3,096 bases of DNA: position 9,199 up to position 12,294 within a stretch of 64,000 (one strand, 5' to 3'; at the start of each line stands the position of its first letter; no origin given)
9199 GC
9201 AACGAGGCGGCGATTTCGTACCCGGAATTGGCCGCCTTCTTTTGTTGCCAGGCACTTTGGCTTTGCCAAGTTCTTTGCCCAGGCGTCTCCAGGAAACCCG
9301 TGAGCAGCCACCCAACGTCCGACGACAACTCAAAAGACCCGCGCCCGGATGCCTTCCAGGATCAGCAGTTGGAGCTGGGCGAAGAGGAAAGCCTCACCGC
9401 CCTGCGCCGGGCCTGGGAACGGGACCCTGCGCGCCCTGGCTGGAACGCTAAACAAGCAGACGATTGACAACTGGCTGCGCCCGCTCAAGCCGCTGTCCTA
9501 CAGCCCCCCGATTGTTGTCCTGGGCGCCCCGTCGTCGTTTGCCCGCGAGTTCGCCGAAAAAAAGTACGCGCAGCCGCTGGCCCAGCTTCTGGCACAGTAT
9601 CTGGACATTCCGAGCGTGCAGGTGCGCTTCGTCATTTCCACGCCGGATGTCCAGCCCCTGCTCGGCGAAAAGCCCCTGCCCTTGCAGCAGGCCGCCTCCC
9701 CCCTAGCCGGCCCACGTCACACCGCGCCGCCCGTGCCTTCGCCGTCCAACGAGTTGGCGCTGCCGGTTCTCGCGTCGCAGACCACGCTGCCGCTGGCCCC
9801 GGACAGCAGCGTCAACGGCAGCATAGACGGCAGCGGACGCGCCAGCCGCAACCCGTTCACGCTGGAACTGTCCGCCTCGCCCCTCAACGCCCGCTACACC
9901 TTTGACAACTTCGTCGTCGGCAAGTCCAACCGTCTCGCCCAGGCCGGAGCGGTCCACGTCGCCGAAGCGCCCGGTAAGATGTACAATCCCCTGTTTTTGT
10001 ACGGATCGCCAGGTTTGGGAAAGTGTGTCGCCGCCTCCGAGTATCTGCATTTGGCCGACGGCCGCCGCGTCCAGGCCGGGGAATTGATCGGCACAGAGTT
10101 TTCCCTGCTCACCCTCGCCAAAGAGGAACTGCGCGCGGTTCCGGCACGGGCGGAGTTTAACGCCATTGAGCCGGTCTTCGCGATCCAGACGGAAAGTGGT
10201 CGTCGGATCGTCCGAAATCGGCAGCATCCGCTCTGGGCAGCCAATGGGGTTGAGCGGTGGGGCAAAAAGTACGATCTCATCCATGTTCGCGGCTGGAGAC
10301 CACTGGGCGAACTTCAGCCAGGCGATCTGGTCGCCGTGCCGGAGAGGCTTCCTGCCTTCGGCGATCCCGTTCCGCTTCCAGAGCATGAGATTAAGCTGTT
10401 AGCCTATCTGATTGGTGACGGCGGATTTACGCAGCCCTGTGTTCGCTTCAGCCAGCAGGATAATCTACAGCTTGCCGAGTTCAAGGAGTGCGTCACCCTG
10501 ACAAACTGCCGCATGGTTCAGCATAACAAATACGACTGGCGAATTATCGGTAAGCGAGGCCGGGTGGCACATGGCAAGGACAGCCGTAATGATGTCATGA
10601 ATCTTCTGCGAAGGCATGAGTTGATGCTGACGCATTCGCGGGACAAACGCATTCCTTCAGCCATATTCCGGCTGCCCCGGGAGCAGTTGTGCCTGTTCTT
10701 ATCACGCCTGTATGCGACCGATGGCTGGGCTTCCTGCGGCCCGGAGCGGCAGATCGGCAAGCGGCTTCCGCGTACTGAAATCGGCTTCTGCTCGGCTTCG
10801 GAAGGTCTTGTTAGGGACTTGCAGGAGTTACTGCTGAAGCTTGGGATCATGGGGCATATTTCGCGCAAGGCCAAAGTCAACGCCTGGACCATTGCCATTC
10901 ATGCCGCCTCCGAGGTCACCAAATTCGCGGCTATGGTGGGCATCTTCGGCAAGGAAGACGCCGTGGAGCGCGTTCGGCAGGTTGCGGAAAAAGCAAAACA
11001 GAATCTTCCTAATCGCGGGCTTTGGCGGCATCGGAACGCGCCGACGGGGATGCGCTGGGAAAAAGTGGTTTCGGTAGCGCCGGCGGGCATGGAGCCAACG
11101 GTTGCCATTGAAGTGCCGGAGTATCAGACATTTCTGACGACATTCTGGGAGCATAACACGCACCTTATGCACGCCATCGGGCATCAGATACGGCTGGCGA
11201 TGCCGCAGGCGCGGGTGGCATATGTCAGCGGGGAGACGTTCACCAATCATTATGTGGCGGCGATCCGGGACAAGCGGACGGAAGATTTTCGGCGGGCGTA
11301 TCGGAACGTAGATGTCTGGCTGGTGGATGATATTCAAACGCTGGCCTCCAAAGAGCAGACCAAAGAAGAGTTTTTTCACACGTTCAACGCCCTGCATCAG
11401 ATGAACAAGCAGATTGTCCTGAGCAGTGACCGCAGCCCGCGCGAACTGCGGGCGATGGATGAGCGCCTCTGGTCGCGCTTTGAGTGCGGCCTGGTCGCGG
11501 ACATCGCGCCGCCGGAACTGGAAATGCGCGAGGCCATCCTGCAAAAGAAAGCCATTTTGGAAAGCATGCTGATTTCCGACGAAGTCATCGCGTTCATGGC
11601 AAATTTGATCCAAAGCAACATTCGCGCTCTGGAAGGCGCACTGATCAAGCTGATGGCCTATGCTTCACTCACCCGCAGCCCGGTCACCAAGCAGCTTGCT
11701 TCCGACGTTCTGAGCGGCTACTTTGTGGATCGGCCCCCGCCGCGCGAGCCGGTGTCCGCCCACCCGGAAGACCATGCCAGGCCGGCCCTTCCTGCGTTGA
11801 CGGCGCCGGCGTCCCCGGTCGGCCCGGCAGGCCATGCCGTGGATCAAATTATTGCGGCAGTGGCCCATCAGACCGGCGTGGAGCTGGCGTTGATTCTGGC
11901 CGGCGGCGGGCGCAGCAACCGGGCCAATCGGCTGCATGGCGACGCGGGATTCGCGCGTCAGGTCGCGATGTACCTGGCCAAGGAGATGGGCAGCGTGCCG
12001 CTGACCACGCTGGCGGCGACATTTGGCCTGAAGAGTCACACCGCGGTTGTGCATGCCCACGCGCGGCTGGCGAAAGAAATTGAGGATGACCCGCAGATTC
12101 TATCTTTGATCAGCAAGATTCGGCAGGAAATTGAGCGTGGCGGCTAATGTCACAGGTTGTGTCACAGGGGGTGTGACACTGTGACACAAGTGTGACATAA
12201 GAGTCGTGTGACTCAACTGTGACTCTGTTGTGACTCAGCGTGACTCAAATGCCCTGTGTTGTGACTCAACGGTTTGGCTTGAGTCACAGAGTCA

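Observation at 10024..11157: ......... intein inserted exactly in the Walker A P-loop of the replication initiator DnaA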

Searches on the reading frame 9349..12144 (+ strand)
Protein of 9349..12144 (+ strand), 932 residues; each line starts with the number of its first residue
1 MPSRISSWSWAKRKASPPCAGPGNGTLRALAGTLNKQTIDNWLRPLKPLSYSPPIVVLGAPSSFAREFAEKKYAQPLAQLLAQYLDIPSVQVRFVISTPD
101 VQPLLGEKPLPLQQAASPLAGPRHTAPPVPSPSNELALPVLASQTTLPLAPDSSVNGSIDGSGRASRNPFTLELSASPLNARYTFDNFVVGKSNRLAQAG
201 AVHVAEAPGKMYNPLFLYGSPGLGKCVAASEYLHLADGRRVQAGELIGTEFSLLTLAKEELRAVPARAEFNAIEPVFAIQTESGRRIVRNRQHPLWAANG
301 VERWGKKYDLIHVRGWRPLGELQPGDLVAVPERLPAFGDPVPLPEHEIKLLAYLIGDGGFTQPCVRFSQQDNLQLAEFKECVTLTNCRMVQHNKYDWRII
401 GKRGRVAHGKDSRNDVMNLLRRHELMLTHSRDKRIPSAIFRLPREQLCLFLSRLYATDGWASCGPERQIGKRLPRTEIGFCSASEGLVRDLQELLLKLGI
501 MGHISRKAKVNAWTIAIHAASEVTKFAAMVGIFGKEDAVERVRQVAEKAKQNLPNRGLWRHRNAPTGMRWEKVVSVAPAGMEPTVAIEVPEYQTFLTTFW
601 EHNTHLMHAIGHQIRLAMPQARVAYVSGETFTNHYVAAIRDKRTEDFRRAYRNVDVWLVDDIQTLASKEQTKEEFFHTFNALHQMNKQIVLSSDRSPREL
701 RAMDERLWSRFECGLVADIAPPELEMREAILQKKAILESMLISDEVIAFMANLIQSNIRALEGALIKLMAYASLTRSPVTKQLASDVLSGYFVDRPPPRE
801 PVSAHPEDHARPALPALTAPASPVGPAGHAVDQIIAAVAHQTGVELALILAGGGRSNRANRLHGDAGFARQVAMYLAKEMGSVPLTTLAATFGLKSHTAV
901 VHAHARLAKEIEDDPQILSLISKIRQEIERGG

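Call 3: search_protein_families(library=pfam, proteins=[window:9349-12144:+], max_evalue=0.01)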
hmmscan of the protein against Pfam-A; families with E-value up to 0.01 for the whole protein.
window:9349-12144:+ (932 aa): 6 families
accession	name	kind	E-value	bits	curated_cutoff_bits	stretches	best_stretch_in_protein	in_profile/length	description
PF00308.24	Bac_DnaA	-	3.4e-62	209.8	23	2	603-717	47-161/162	Bacterial DnaA ATPAse domain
PF08299.17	Bac_DnaA_C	-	4.4e-10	39.9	31.5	1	831-905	1-67/69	Bacterial dnaA protein helix-turn-helix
PF14528.11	LAGLIDADG_3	-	1.1e-08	35.7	22.5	1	446-531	2-82/82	LAGLIDADG-like domain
PF11638.13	DnaA_N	-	1.5e-06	28.2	24.6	1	27-82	8-64/65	DnaA N-terminal domain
PF00004.35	AAA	-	0.0051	17.7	21.2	0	604-685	12-98/131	ATPase family associated with various cellular activities (AAA)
PF20406.3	SAM_KSR1_N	-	0.0085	16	23.1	0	751-770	26-45/54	Kinase suppressor RAS 1 N-terminal helical hairpin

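Call 4: search_protein_families(library=ncbifam, proteins=[window:9349-12144:+], max_evalue=0.01)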
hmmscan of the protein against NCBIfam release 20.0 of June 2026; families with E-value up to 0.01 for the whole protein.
window:9349-12144:+ (932 aa): 17 families
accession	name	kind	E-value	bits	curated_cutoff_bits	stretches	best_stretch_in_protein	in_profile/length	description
TIGR00362.1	DnaA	equivalog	9.3e-118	394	343.9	3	604-791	151-338/437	chromosomal replication initiator protein DnaA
NF001154.0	PRK00149.3-3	equivalog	6.9e-65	219.8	410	3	604-777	164-342/462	chromosomal replication initiator protein DnaA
NF009087.0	PRK12422.1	equivalog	2.2e-53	182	657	1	603-782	154-334/455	chromosomal replication initiator protein DnaA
NF005852.0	PRK07773.1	equivalog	8.9e-38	130.1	780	1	226-555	398-720/886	replicative DNA helicase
TIGR03420.1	DnaA_homol_Hda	equivalog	2.8e-22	79.4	194.8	1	604-788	52-225/226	DnaA regulatory inactivator Hda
NF007072.0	PRK09519.1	equivalog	1.7e-12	46.5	1024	1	308-502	324-510/790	intein-containing recombinase RecA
NF038098.1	GyrA_w_intein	exception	2.5e-11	42.2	1850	1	273-539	171-421/1232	intein-containing DNA gyrase subunit A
NF005982.0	PRK08084.1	equivalog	4.2e-10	39.6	268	1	603-775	58-219/235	DnaA inactivator Hda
NF045703.1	rSAM_Tes_intein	exception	2e-07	29.2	1700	1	348-509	372-519/1040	tetraether lipid synthase Tes, intein-containing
NF038214.1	IS21_help_AAA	equivalog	5.5e-07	29.5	200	1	604-696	104-193/232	IS21-like element helper ATPase IstB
NF006571.0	PRK09087.1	equivalog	1.2e-06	28.5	297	1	657-789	92-221/228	DnaA regulatory inactivator HdaA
NF005149.0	PRK06620.1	equivalog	1.4e-06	27.7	316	1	650-791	83-217/221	hypothetical protein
NF005304.0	PRK06835.1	equivalog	1.3e-05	24.4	215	1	604-711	197-305/330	ATP-binding protein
NF006207.0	PRK08332.1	equivalog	1.4e-05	22.5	2400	1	310-509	967-1148/1684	vitamin B12-dependent ribonucleotide reductase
NF011418.0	PRK14845.1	equivalog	0.00012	20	756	1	311-551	113-317/1049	translation initiation factor IF-2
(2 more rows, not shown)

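Call 18: find_related_loci(query=window:9349-12144:+, collection=genome_contigs, flank=6000)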
Query window:9349-12144:+ (932 aa) in genome_contigs; peptide patterns used: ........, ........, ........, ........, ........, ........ (x = any residue, [..] = any of these).
598 stretches matched a pattern (row limit reached: there are more); 526 encode a relative of the query (tblastn E <= 1e-3); the best 80 are kept; 80 distinct loci.
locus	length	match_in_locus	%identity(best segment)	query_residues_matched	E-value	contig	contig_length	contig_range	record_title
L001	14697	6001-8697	80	26-931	0e+0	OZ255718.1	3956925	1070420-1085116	MAG: Capsulimonadaceae bacterium isolate 2a8c9191-2463-4728-b900-79d1934bd544 genome assembly, chromosome: 1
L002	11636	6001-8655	80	26-932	0e+0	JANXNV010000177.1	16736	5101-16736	MAG: Armatimonadetes bacterium isolate 341R_concoct_144 341R_k141_907287, whole genome shotgun sequence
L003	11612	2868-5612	74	26-930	0e+0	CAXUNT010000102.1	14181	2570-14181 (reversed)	MAG TPA_asm: uncultured Armatimonadales bacterium isolate public_SRR14722125_metawrap_bin.1 genome assembly, contig: pub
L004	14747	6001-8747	76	5-932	0e+0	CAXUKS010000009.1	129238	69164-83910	MAG TPA_asm: uncultured Armatimonadales bacterium isolate public_SRR11456914_metawrap_bin.21 genome assembly, contig: pu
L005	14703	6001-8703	76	26-923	0e+0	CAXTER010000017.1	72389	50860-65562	MAG TPA_asm: uncultured Armatimonadales bacterium isolate private_T1868_metawrap_bin.4 genome assembly, contig: private_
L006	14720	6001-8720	75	26-931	0e+0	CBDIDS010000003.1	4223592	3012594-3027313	MAG: Capsulimonadaceae bacterium isolate 6f8a773a-59ab-44fe-9070-7844cc6d8dd9 genome assembly, contig: contig_3, whole g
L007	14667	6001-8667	72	26-929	0e+0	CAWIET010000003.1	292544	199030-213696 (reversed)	MAG: uncultured Armatimonadetes bacterium isolate MFD04580.bin.1.40 genome assembly, contig: contig_45669, whole genome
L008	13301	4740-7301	68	26-932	0e+0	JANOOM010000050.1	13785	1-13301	MAG: Armatimonadota bacterium isolate VAR_43_metabat_177 VAR_43_k141_1567978, whole genome shotgun sequence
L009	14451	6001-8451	77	26-932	0e+0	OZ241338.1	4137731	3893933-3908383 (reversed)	MAG: Capsulimonadaceae bacterium isolate 15159330-1e25-4717-9355-734ddff4dac4 genome assembly, chromosome: 1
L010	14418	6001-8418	68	26-928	0e+0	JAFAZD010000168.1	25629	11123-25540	MAG: Armatimonadota bacterium isolate CP_BM_RX_R8_32 BM_RX_R8_k147_861583, whole genome shotgun sequence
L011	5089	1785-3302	87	26-932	0e+0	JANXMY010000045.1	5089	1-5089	MAG: Armatimonadetes bacterium isolate 338R_concoct_76 338R_k141_1541389, whole genome shotgun sequence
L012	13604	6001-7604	82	5-931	9e-169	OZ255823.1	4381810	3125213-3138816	MAG: Capsulimonadaceae bacterium isolate 0e0e4994-cba3-4c6d-b89d-4184e066f449 genome assembly, chromosome: 1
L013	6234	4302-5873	81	26-932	2e-170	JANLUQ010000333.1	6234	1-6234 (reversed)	MAG: Armatimonadota bacterium isolate OTE_21_metabat_78 OTE_21_k141_1778769, whole genome shotgun sequence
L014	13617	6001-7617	78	26-930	5e-165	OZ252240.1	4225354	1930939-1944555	MAG: Capsulimonadaceae bacterium isolate a2a86edc-45d1-4d9d-aabf-dbb7e56cb6e1 genome assembly, chromosome: 1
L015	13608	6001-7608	79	26-932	2e-163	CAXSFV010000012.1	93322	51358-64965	MAG: uncultured Armatimonadales bacterium isolate private_VT22_metawrap_bin.6 genome assembly, contig: private_VT22_meta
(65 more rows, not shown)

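Call 28: search_protein_representatives(protein=window:9349-12144:+)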
Query: 932 residues. Proteins with E-value up to 0.001 (for the whole library): 21869; up to 1e-10: 13775; up to 1e-30: 5552. The best 150 are listed.
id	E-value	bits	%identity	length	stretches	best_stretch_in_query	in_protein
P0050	0.0e+00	1363.7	71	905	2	164-929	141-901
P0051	3.9e-145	501.9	55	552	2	603-921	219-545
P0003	2.9e-129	449.4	47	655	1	213-711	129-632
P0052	8.0e-123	428.0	50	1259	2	219-608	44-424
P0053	2.0e-120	420.1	52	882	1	219-656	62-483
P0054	1.7e-118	413.7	56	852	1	221-605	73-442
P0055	1.2e-113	397.7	39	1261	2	225-604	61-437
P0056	2.2e-111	390.2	53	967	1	219-612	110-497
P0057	1.9e-108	380.4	54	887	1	221-612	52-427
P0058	8.2e-107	375.1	49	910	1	217-611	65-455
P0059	4.0e-106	372.8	48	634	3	604-926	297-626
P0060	6.7e-105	368.7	48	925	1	183-610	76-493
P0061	1.4e-104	367.7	50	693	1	215-611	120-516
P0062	2.9e-104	366.7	52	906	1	217-609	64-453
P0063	4.2e-104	366.1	48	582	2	604-930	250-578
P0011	5.2e-93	329.4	49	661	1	222-608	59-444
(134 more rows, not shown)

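Call 37: search_protein_families(library=pfam, proteins=[P0052, P0053, P0054, P0056, P0057, P0058, P0060, P0061], max_evalue=0.001)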
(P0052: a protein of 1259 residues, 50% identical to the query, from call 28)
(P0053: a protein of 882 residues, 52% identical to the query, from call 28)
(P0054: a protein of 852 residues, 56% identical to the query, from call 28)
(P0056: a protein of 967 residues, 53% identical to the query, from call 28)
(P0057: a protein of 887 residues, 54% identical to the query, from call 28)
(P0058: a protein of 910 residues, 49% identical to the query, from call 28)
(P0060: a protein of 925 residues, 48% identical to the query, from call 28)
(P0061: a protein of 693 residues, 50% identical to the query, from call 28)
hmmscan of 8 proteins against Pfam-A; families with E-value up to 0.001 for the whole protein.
P0052 (1259 aa): 2 families
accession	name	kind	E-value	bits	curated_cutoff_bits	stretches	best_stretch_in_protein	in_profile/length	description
PF14528.11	LAGLIDADG_3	-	7.1e-22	77.9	22.5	1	272-348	4-82/82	LAGLIDADG-like domain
PF14890.11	Intein_splicing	-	0.00023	21.5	35.8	0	59-411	2-146/155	Intein splicing domain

P0053 (882 aa): 1 family
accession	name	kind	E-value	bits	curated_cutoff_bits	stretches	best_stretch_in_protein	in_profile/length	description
PF14528.11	LAGLIDADG_3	-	4e-15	56.3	22.5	1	286-363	3-82/82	LAGLIDADG-like domain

P0054 (852 aa): 1 family
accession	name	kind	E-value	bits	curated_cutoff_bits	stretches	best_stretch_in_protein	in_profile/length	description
PF14528.11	LAGLIDADG_3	-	1.2e-13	51.6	22.5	1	295-369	2-82/82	LAGLIDADG-like domain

P0056 (967 aa): 1 family
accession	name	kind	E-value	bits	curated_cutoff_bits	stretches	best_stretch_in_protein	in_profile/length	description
PF14528.11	LAGLIDADG_3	-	3e-13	50.3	22.5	1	330-407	2-81/82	LAGLIDADG-like domain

P0057 (887 aa): 1 family
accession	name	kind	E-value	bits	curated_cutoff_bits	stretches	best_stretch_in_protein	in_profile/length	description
PF14528.11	LAGLIDADG_3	-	1.7e-15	57.5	22.5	1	271-350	1-82/82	LAGLIDADG-like domain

P0058 (910 aa): 1 family
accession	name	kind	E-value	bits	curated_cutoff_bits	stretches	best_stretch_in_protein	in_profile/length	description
PF14528.11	LAGLIDADG_3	-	1.1e-12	48.4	22.5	1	292-376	1-82/82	LAGLIDADG-like domain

P0060 (925 aa): 1 family
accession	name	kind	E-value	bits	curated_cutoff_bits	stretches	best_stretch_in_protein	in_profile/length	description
PF14528.11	LAGLIDADG_3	-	1.9e-15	57.3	22.5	1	328-406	2-82/82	LAGLIDADG-like domain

P0061 (693 aa): 2 families
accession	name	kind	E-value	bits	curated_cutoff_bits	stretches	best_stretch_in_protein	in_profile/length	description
PF14528.11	LAGLIDADG_3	-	3.4e-10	40.5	22.5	1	350-436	2-82/82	LAGLIDADG-like domain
PF01695.23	IstB_IS21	-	9e-06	25.8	24.1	1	509-614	106-203/238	IstB-like ATP binding protein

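Call 39: search_protein_families(library=phrogs, proteins=[P0052, P0053, P0054, P0056, P0057, P0058], max_evalue=0.00001)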
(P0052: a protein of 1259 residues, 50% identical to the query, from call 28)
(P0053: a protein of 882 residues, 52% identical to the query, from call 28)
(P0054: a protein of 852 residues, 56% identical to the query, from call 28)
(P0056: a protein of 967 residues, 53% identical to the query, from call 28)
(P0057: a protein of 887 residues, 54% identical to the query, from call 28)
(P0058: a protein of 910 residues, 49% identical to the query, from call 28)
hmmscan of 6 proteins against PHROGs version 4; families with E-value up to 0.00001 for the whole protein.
P0052 (1259 aa): 2 families
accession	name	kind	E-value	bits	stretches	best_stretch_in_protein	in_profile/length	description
phrog_2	-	head and packaging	1.2e-13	51.8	1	791-1207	307-596/807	terminase large subunit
phrog_5902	-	unknown function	8.9e-12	45.9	1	850-927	148-229/359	-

P0053 (882 aa): 3 families
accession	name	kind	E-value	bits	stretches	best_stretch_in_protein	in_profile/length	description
phrog_2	-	head and packaging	8.3e-17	62.2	1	22-874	130-594/807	terminase large subunit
phrog_5902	-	unknown function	1.1e-12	48.9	0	488-569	123-202/359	-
phrog_30356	-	DNA, RNA and nucleotide metabolism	5.1e-07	29.1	1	115-350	427-648/823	helicase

P0054 (852 aa): 3 families
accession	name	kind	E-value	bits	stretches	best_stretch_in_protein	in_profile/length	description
phrog_2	-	head and packaging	4e-22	79.8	1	441-839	292-590/807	terminase large subunit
phrog_5902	-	unknown function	6.3e-21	76.1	1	459-590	82-230/359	-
phrog_510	-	DNA, RNA and nucleotide metabolism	3.1e-08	33.8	1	120-314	446-631/667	DNA primase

P0056 (967 aa): 2 families
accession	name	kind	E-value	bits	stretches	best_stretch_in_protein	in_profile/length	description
phrog_510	-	DNA, RNA and nucleotide metabolism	2.2e-08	34.3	1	162-346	449-628/667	DNA primase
phrog_30356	-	DNA, RNA and nucleotide metabolism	8.7e-06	25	0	116-385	384-638/823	helicase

P0057 (887 aa): 2 families
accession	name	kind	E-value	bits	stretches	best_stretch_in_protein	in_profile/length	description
phrog_2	-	head and packaging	6e-22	79.2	1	419-867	292-596/807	terminase large subunit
phrog_5902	-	unknown function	2.1e-15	57.9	1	424-555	68-206/359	-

P0058 (910 aa): 1 family
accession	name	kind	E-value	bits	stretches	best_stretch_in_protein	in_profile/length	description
phrog_5156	-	unknown function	6.3e-08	32.1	1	537-756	513-715/824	-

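Call 52: list_cluster_members(proteins=[P0050, P0013, P0012])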
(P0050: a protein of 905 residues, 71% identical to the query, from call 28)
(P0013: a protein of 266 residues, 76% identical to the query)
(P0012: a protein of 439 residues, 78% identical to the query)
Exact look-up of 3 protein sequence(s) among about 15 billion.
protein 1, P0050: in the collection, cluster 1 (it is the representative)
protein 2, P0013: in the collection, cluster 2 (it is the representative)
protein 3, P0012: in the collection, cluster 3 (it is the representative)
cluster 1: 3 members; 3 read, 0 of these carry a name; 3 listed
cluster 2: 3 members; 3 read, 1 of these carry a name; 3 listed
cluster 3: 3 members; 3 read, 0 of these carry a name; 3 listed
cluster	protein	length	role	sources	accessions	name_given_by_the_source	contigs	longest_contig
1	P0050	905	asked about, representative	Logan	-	-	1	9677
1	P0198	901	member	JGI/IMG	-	-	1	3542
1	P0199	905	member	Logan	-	-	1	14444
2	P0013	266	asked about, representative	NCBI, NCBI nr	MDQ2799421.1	MAG: DnaA/Hda family protein, partial [Armatimonadota bacterium] | DnaA/Hda family protein [Armatimonadota bacterium]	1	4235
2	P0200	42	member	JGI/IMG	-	-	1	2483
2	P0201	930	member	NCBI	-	-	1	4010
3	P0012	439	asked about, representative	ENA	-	-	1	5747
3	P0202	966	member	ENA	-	-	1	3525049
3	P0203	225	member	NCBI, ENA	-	-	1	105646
